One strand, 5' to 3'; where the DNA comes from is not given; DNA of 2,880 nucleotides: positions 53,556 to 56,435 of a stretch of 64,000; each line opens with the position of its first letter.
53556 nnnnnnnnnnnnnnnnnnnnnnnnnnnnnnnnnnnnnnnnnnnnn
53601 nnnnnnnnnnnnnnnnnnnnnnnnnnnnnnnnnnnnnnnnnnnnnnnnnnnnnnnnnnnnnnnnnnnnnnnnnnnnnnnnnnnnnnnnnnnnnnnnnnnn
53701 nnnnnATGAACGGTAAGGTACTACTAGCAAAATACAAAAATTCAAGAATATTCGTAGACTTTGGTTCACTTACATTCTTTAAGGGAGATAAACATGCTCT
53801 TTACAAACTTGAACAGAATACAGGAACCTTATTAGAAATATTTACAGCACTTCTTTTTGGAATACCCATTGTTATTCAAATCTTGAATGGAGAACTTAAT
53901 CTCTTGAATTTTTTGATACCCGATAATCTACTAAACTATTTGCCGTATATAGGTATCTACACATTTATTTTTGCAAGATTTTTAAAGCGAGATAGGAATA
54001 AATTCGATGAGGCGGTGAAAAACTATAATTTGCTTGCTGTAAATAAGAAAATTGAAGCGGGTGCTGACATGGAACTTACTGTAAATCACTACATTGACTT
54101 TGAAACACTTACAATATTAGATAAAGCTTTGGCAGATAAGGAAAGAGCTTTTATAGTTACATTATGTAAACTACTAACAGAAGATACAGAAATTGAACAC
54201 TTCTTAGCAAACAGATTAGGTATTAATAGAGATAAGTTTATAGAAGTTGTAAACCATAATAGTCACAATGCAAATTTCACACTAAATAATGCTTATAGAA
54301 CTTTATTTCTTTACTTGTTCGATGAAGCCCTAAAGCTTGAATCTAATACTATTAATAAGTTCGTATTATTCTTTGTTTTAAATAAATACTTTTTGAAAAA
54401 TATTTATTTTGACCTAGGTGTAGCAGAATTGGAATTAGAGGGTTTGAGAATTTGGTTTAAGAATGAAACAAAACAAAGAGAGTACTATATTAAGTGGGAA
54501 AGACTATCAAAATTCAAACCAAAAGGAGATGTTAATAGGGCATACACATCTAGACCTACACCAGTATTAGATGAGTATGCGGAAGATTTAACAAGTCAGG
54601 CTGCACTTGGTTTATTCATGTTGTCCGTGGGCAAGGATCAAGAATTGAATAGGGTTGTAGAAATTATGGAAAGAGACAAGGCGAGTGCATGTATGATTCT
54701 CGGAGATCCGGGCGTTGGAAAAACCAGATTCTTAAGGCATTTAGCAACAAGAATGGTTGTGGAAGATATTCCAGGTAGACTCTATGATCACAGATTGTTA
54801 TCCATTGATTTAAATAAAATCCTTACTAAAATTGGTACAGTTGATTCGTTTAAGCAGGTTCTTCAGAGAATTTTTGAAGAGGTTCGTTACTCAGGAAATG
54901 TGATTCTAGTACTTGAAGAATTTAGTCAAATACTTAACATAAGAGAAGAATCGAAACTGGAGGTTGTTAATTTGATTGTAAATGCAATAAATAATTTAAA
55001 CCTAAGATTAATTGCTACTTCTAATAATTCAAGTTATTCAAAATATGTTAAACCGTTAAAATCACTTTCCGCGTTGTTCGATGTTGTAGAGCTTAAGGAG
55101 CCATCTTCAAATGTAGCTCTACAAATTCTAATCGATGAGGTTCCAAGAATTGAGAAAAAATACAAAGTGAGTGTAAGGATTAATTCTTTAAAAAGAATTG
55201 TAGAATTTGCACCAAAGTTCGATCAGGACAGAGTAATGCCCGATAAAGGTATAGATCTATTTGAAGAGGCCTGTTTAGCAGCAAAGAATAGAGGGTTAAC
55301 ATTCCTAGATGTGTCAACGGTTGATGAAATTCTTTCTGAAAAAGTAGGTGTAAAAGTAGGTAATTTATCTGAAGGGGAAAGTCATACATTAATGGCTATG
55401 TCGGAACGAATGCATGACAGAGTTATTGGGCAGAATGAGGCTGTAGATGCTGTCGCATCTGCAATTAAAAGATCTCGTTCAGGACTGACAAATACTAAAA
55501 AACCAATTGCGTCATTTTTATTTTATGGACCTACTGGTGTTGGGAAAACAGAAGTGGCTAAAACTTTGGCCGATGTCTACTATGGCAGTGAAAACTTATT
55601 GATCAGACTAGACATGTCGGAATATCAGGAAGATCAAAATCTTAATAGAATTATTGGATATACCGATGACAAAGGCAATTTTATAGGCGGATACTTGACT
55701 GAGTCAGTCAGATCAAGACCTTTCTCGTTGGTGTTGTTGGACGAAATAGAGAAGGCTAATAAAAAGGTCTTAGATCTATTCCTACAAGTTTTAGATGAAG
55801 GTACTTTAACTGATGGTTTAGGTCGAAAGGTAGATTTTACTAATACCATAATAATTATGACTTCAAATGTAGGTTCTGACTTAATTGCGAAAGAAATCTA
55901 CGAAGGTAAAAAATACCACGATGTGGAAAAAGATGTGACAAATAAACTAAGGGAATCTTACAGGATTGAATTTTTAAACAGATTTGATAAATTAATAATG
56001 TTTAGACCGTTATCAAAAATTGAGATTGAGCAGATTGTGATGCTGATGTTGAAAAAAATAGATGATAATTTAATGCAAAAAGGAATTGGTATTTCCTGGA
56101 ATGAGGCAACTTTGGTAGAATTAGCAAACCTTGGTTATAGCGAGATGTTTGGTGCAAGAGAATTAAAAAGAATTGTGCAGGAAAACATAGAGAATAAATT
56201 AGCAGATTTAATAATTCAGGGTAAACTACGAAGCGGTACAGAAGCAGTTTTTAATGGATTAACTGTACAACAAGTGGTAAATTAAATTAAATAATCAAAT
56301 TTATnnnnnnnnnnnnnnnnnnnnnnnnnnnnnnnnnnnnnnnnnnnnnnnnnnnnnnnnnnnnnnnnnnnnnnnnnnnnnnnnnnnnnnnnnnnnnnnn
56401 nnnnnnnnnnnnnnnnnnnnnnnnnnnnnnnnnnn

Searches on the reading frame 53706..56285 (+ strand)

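Call 56: search_protein_families(library=pfam, proteins=[window:53706-56285:+], max_evalue=0.001)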
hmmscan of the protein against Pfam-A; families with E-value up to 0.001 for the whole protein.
window:53706-56285:+ (859 aa): 20 families
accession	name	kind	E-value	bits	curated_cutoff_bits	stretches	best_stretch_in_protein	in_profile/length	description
PF07724.20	AAA_2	-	2.4e-49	168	27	1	599-762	1-165/166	AAA domain (Cdc48 subfamily)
PF10431.15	ClpB_D2-small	-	9.4e-20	70.9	21.9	1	769-846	1-78/81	C-terminal, D2-small domain, of ClpB protein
PF00004.35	AAA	-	2.2e-18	67.4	21.2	2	605-729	2-116/131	ATPase family associated with various cellular activities (AAA)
PF07728.20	AAA_5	-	4.1e-16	59.7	22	1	604-724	2-125/139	AAA domain (dynein-related subfamily)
PF13191.12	AAA_16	-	6.2e-11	43.5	32.6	1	308-388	3-85/167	AAA ATPase domain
PF13401.12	AAA_22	-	3.8e-09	37.4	27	0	605-697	9-109/130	AAA domain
PF00158.32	Sigma54_activat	-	6.6e-08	32.8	20.2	1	589-720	10-142/168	Sigma-54 interaction domain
PF20720.3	nSTAND3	-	9.1e-08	32.4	27.2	1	315-457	8-128/155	Novel STAND NTPase 3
PF17871.7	AAA_lid_9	-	2.3e-07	31.1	22.8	1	469-528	3-62/104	AAA lid domain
PF01637.24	ATPase_2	-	2.9e-06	27.7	33.2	1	311-505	5-145/225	ATPase domain predominantly from Archaea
PF13479.12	AAA_24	-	7.2e-06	26.4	27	0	604-689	5-81/195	AAA domain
PF00910.28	RNA_helicase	-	1.2e-05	26.2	21.5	0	330-351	2-23/105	RNA helicase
PF05621.17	TniB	-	2.1e-05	24.5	22.4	0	313-437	22-159/189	Bacterial TniB protein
PF13173.12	AAA_14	-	2.4e-05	24.8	27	0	605-686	6-76/129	AAA domain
PF13238.12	AAA_18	-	3.9e-05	24.5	29.4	0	330-392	2-65/128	AAA domain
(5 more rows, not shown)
